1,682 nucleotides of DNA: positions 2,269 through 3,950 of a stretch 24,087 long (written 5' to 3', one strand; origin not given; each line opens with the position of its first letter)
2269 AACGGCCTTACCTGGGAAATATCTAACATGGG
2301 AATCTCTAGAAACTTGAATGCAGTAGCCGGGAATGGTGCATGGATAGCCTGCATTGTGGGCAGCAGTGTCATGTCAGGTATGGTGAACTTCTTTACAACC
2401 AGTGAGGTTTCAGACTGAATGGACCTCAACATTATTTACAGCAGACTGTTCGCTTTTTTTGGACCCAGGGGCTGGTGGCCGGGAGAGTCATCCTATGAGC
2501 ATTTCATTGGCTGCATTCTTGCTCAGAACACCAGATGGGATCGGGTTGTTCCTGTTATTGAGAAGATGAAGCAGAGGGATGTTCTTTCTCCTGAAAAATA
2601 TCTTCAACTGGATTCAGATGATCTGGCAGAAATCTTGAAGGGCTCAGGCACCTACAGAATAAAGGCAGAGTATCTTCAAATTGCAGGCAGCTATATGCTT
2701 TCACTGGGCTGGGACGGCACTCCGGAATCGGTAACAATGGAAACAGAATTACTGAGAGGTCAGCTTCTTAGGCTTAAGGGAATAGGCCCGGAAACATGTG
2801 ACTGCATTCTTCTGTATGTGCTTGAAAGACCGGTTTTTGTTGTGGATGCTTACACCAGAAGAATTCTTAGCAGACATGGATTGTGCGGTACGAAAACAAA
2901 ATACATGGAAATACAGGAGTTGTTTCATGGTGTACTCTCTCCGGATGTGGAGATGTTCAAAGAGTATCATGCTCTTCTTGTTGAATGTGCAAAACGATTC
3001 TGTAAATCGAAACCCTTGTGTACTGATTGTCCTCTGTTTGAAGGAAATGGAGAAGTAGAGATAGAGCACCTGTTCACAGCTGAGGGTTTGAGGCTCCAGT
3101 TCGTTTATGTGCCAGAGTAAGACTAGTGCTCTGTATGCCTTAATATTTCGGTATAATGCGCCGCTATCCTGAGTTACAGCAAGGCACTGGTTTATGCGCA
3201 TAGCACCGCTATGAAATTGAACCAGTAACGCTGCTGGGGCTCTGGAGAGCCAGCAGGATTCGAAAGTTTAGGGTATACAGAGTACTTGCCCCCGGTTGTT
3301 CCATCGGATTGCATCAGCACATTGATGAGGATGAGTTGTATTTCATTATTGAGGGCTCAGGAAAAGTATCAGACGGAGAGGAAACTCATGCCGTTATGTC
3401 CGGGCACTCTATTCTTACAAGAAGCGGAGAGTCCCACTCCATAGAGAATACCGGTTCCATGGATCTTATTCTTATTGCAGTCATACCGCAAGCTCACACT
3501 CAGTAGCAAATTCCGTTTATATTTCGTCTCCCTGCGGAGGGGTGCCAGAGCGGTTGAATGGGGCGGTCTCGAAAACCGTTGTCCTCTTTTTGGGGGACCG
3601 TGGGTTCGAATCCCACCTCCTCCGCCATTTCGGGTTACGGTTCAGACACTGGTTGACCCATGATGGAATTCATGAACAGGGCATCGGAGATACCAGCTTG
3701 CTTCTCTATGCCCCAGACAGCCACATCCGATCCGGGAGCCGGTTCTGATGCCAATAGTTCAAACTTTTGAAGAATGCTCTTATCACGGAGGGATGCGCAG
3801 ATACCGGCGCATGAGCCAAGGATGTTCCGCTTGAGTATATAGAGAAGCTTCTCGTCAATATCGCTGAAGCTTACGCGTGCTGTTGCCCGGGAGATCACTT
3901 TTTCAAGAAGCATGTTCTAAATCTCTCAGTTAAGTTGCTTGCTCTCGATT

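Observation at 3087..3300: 162-bp insertion splits a cupin gene; excision restores an ungapped cupin sequence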

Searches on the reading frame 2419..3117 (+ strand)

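Call 43: search_protein_families(library=pfam, proteins=[window:2419-3117:+], max_evalue=0.01)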
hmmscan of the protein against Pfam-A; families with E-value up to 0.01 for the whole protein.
window:2419-3117:+ (233 aa): 1 family
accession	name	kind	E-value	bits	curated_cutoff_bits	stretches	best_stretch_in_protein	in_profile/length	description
PF00730.31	HhH-GPD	-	1.5e-17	64.4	26.2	1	30-171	1-104/108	HhH-GPD superfamily base excision DNA repair protein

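Call 60: search_protein_families(library=ncbifam, proteins=[window:2419-3039:+], max_evalue=0.001)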
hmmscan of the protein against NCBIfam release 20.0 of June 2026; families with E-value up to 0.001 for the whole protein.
window:2419-3039:+ (207 aa): 6 families
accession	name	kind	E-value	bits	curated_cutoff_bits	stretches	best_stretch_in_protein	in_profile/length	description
NF010494.0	PRK13913.1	equivalog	2.9e-25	89.5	192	1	16-173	23-180/220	3-methyladenine DNA glycosylase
TIGR01083.1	nth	equivalog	5.7e-13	49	211.7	1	24-201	26-192/192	endonuclease III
TIGR01084.1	mutY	equivalog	3e-10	40.1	286.5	1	24-206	27-202/277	A/G-specific adenine glycosylase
NF053634.1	MonDNAglycDR2438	equivalog_domain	6.1e-10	39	400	1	7-205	2-199/219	monofunctional DNA glycosylase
TIGR00588.1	ogg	subfamily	1.7e-05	24.1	397.85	1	109-153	215-260/310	8-oxoguanine DNA-glycosylase (ogg)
NF010488.0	PRK13910.1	equivalog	0.00011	21.7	471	1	115-206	74-163/290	adenine-specific DNA glycosylase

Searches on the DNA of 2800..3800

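Call 5: search_rna_families(source=window, start=2800, end=3800, threshold=evalue, max_evalue=10)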
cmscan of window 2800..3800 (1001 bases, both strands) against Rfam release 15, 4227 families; matches with E-value up to 10: 7.
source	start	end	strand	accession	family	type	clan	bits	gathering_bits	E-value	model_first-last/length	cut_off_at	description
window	3536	3624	+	RF00005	tRNA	Gene; tRNA;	CL00001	53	29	2.4e-10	1-71/71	no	tRNA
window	3571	3624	-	RF04351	Plastid-psbl-rps4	Cis-reg;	-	37.3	68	4.6e-06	1-53/53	no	Plastid-psbl-rps4 3UTR RNA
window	3522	3692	+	RF02223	sX4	Gene; sRNA;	-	22.5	70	0.023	1-167/167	no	Proteobacterial sRNA sX4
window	3579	3616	+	RF02435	SpF41_sRNA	Gene; sRNA;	-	18.1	52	6.5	27-64/105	no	Streptococcus sRNA SpF41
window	3048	3119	-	RF02213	ZFAT-AS1_3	Gene; lncRNA;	-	13.8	70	2.9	1-80/80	no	ZFAT antisense RNA 1 conserved region 3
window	3506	3633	+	RF02483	GlsR20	Gene; snRNA; snoRNA; HACA-box;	-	13.4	100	9.4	1-107/107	no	Small nucleolar RNA GlsR20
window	3659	3780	-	RF01951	SOX2OT_exon1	Gene; lncRNA;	-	10.4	65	9.2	1-230/230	no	SOX2 overlapping transcript exon 1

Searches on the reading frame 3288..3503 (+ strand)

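Call 43: search_protein_families(library=pfam, proteins=[window:3288-3503:+], max_evalue=0.01)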
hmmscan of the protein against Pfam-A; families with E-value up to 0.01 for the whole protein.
window:3288-3503:+ (72 aa): 7 families
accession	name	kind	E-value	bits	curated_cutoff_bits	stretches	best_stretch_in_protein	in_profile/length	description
PF07883.17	Cupin_2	-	8e-13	48.3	27.2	1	1-65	6-69/70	Cupin domain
PF01050.24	MannoseP_isomer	-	4.2e-07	30.6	23.6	1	2-65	37-100/116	Mannose-6-phosphate isomerase C-terminal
PF02311.25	AraC_binding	-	2.2e-05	24.6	21.1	1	8-59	18-68/135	AraC-like ligand binding domain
PF05899.18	Cupin_3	-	0.00095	19.3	23.5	1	10-49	21-61/74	EutQ-like cupin domain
PF16867.11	DMSP_lyase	-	0.0015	18.7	27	1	1-54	103-155/162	Dimethlysulfonioproprionate lyase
PF21621.3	MPI_cupin_dom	-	0.0035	17.7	27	1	17-62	32-76/79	Mannose-6-phosphate isomerase, cupin domain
PF14667.12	Polysacc_synt_C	-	0.0038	17.8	28.7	0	2-64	27-97/111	Polysaccharide biosynthesis C-terminal domain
